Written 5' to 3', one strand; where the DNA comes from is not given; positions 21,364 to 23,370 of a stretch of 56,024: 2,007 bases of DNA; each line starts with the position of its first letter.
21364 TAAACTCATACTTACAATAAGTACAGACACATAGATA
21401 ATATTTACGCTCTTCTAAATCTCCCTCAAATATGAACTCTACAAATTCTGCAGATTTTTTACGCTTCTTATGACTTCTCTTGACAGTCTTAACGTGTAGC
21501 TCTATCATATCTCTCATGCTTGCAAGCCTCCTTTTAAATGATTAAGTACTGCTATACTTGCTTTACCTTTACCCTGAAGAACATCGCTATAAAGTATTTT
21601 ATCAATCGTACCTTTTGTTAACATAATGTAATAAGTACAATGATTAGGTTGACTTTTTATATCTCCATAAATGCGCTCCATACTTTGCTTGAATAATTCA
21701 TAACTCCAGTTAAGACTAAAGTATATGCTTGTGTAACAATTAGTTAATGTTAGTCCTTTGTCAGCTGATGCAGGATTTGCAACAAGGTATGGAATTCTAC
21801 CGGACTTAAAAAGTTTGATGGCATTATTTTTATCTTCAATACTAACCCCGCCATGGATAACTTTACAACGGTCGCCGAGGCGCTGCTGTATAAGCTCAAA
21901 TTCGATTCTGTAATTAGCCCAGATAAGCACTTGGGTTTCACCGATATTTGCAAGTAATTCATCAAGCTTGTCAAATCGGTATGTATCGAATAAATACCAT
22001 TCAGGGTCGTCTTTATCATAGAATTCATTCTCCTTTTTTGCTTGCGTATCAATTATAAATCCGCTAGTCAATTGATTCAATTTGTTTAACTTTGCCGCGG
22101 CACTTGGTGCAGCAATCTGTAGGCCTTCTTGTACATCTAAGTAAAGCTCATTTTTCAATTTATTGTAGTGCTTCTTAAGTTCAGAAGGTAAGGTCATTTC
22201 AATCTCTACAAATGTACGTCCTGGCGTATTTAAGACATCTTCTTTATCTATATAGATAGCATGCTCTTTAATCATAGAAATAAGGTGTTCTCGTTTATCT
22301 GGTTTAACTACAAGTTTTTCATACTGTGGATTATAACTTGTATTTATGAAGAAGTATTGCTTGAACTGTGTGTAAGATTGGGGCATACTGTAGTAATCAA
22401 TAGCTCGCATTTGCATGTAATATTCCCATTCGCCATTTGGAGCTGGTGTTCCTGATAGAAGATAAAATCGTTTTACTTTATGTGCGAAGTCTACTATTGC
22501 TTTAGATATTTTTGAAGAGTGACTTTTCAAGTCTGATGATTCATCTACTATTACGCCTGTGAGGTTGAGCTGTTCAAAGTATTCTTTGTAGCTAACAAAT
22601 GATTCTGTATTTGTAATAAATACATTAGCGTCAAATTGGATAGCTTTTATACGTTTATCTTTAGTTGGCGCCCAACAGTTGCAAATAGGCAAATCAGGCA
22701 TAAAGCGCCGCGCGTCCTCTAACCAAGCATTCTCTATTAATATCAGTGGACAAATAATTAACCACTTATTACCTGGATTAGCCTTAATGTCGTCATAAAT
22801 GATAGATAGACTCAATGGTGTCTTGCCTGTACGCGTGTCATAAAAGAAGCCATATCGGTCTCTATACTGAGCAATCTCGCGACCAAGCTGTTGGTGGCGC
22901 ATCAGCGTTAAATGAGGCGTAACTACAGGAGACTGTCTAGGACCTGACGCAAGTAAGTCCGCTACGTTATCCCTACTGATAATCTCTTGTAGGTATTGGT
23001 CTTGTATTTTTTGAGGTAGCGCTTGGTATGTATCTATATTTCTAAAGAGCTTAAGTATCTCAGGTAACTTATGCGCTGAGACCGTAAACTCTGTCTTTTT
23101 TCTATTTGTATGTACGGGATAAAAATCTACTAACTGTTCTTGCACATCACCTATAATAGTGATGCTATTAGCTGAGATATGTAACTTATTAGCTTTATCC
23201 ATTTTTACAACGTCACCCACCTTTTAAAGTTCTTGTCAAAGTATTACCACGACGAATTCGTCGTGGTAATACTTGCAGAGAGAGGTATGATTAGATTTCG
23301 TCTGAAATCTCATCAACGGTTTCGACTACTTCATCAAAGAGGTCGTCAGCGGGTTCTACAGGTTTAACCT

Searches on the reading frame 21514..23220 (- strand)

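Call 15: search_protein_families(library=phrogs, proteins=[window:21514-23220:-], max_evalue=0.001)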
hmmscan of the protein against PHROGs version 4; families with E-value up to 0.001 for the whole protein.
window:21514-23220:- (568 aa): 4 families
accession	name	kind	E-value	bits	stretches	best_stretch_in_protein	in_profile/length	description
phrog_62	-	DNA, RNA and nucleotide metabolism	6.5e-91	306.7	1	93-564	685-1138/1881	DNA helicase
phrog_16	-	DNA, RNA and nucleotide metabolism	3.5e-17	62.9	1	36-516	209-582/986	DNA helicase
phrog_11354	-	unknown function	2.3e-12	47.6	1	462-564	10-110/116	-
phrog_24008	-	DNA, RNA and nucleotide metabolism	1.9e-08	33.7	1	129-273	504-647/1006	helicase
